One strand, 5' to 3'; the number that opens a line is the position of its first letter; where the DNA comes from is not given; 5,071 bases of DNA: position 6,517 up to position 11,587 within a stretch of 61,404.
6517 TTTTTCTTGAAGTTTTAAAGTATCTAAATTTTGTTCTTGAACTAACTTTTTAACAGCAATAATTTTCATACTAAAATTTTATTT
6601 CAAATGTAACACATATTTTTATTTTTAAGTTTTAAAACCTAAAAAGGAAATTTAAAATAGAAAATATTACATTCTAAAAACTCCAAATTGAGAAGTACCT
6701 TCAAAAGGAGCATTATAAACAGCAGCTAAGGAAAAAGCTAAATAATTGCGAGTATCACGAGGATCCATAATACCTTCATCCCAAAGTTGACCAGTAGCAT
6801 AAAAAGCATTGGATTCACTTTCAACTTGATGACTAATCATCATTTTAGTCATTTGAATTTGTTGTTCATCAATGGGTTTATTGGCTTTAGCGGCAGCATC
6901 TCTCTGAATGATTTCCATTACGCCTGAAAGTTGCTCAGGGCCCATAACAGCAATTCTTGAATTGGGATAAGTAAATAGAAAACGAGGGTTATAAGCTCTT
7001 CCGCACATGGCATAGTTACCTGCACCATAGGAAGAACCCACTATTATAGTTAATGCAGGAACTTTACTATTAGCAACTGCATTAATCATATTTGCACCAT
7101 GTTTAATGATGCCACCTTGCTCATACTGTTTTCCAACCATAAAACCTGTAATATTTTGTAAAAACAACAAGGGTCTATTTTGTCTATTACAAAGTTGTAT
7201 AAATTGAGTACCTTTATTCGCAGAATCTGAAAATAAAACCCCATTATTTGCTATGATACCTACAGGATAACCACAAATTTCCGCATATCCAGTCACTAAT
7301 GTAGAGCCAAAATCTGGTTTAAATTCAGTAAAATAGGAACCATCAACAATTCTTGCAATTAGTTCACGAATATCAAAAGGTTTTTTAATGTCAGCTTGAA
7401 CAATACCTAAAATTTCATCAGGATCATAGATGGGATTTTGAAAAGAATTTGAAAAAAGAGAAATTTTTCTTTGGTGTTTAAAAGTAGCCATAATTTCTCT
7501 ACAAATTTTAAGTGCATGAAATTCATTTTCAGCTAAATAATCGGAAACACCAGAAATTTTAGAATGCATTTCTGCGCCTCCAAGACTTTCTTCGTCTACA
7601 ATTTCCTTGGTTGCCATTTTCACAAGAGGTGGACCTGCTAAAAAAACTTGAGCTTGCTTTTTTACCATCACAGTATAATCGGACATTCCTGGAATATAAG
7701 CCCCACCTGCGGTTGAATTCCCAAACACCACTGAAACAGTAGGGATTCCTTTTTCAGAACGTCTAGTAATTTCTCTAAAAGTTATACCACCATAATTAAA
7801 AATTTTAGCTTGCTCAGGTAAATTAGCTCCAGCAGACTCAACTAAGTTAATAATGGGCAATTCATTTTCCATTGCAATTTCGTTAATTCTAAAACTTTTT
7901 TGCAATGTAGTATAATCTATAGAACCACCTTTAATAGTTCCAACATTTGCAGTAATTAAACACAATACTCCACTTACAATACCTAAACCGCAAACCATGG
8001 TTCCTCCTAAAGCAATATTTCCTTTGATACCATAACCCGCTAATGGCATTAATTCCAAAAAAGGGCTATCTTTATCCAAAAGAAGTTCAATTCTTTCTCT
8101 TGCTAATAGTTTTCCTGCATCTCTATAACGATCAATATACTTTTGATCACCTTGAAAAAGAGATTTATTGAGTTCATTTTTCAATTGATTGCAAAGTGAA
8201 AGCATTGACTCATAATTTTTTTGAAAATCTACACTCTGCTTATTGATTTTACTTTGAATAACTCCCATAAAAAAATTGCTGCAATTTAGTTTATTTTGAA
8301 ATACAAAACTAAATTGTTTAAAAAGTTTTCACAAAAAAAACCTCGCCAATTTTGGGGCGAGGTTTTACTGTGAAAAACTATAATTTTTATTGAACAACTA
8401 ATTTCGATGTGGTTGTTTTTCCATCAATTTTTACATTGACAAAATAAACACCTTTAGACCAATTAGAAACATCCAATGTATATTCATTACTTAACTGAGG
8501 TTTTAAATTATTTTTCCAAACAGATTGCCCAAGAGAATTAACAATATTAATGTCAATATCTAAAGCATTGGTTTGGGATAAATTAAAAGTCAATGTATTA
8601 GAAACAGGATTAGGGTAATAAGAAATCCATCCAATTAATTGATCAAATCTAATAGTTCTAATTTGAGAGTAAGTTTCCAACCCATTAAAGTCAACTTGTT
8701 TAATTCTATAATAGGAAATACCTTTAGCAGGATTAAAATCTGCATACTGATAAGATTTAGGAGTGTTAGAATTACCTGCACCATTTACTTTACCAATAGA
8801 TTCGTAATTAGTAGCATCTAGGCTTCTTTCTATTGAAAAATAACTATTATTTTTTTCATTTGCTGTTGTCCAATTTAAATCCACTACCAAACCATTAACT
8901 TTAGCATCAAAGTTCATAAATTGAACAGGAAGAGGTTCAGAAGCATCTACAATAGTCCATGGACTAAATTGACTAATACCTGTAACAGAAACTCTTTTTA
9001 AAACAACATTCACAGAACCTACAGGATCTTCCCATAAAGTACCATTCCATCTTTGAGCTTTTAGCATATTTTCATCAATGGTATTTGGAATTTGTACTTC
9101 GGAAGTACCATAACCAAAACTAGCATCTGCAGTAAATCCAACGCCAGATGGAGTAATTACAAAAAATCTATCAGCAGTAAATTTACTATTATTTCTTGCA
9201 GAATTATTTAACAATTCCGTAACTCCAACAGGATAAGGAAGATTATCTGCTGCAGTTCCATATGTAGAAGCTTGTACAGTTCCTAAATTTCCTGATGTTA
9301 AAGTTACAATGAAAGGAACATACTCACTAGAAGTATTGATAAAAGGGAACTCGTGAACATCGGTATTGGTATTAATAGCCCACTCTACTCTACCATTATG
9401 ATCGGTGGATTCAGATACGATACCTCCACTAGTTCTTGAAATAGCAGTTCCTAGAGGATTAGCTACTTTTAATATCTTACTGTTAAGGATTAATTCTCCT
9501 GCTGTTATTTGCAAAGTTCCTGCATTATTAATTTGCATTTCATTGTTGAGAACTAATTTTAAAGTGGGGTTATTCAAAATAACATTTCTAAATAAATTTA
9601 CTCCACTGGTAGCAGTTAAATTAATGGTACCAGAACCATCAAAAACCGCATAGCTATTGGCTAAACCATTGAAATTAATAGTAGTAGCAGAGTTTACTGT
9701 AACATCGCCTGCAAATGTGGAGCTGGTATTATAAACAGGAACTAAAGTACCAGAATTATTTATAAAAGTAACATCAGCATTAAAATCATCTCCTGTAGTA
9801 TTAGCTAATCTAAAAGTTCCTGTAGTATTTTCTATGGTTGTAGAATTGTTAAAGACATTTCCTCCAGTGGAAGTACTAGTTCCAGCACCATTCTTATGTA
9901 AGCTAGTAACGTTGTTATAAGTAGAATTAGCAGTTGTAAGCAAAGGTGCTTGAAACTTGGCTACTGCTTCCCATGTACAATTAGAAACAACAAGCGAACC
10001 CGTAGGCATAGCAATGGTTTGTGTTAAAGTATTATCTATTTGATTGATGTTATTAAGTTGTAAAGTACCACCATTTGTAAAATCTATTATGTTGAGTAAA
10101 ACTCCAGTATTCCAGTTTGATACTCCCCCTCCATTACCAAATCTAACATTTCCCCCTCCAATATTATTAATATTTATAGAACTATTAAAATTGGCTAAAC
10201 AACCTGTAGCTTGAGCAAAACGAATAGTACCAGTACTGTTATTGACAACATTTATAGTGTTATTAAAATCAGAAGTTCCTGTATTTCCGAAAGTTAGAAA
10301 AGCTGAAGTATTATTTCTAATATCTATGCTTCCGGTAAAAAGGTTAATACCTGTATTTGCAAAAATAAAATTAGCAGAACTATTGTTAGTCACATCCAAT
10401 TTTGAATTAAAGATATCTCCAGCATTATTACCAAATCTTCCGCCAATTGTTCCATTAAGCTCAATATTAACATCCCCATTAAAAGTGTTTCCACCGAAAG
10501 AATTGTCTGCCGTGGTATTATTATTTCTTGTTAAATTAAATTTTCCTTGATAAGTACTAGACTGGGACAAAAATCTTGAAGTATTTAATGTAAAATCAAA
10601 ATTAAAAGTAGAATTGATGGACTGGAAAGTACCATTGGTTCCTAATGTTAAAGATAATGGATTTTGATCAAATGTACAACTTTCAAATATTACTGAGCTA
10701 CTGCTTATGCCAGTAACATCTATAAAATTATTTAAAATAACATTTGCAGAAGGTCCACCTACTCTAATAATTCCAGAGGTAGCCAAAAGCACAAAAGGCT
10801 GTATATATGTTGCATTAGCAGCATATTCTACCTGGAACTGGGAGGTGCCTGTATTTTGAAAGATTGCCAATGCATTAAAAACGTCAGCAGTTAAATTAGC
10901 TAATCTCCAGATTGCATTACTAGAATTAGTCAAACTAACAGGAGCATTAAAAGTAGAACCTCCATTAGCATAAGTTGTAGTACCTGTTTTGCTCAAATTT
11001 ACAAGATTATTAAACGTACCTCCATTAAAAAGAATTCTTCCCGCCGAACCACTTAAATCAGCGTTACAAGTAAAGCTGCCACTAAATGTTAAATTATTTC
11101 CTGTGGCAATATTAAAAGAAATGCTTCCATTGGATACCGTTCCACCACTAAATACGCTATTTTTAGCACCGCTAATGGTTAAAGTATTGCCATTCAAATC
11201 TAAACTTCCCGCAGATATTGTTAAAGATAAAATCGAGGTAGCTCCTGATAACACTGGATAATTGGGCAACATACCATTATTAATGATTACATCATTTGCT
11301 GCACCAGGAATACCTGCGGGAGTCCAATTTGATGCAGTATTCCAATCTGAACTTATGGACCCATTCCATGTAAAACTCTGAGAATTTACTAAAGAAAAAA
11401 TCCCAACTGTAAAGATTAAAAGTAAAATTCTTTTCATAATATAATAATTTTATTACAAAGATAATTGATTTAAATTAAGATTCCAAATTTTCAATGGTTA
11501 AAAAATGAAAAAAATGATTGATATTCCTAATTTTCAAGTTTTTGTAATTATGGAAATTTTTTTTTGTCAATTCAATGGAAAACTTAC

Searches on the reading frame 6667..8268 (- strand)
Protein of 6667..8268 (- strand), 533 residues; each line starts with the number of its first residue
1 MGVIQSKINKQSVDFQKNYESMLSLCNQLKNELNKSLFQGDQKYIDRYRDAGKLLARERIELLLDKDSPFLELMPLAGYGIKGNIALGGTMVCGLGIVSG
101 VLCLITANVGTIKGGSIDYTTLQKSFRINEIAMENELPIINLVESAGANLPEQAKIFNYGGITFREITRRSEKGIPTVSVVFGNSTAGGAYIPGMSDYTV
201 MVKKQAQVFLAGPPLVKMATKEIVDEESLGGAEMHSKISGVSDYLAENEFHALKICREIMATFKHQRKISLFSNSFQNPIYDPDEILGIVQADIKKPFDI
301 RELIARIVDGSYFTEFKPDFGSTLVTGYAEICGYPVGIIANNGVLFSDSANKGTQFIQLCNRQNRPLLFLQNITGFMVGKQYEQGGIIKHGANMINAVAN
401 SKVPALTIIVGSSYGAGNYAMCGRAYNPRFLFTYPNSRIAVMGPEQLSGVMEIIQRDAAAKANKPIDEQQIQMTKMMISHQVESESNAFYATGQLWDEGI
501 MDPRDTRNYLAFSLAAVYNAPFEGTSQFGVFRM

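Call 85: search_protein_families(library=pfam, proteins=[window:6667-8268:-], max_evalue=0.00001)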
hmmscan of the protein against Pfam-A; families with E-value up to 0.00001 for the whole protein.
window:6667-8268:- (533 aa): 2 families
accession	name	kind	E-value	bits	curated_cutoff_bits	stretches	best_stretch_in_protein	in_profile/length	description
PF01039.27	Carboxyl_trans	-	3.3e-130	435.5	22.3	1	49-522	3-483/493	Carboxyl transferase domain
PF03255.19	ACCA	-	2.3e-10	40.6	23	0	122-204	133-215/310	Acetyl co-enzyme A carboxylase carboxyltransferase-like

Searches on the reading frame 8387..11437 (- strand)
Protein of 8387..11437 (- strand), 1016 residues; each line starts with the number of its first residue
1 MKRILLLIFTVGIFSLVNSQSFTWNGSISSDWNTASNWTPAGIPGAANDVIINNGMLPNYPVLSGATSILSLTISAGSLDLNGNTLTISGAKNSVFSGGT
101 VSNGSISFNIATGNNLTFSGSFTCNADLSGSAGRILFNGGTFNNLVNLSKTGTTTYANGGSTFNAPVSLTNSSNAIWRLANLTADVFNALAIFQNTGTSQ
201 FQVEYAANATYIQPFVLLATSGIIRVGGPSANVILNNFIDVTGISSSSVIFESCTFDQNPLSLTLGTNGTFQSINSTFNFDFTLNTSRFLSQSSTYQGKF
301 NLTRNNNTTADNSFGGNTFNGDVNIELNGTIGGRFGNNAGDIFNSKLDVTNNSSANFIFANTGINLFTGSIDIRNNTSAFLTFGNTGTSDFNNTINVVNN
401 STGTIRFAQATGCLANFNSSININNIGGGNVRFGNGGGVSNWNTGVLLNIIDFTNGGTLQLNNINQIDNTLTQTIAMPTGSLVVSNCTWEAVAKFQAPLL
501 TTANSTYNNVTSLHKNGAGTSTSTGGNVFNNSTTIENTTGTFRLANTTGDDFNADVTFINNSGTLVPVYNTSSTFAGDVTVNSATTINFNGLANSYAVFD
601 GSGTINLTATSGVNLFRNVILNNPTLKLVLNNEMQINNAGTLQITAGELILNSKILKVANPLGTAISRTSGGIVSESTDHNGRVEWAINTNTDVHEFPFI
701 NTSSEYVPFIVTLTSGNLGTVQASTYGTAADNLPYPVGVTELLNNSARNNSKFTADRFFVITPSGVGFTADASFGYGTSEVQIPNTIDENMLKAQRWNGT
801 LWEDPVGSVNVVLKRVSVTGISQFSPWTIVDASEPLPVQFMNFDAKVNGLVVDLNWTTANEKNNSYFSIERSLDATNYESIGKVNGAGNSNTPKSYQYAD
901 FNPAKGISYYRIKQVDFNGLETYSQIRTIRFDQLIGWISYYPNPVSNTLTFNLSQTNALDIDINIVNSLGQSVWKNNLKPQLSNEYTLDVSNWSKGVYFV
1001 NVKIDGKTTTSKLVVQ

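Call 85: search_protein_families(library=pfam, proteins=[window:8387-11437:-], max_evalue=0.00001)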
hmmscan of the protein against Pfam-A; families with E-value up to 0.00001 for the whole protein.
window:8387-11437:- (1016 aa): 1 family
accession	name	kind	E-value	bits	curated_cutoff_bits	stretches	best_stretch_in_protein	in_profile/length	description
PF18962.6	Por_Secre_tail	-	6.6e-16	58.8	27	1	941-1015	2-75/75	Secretion system C-terminal sorting domain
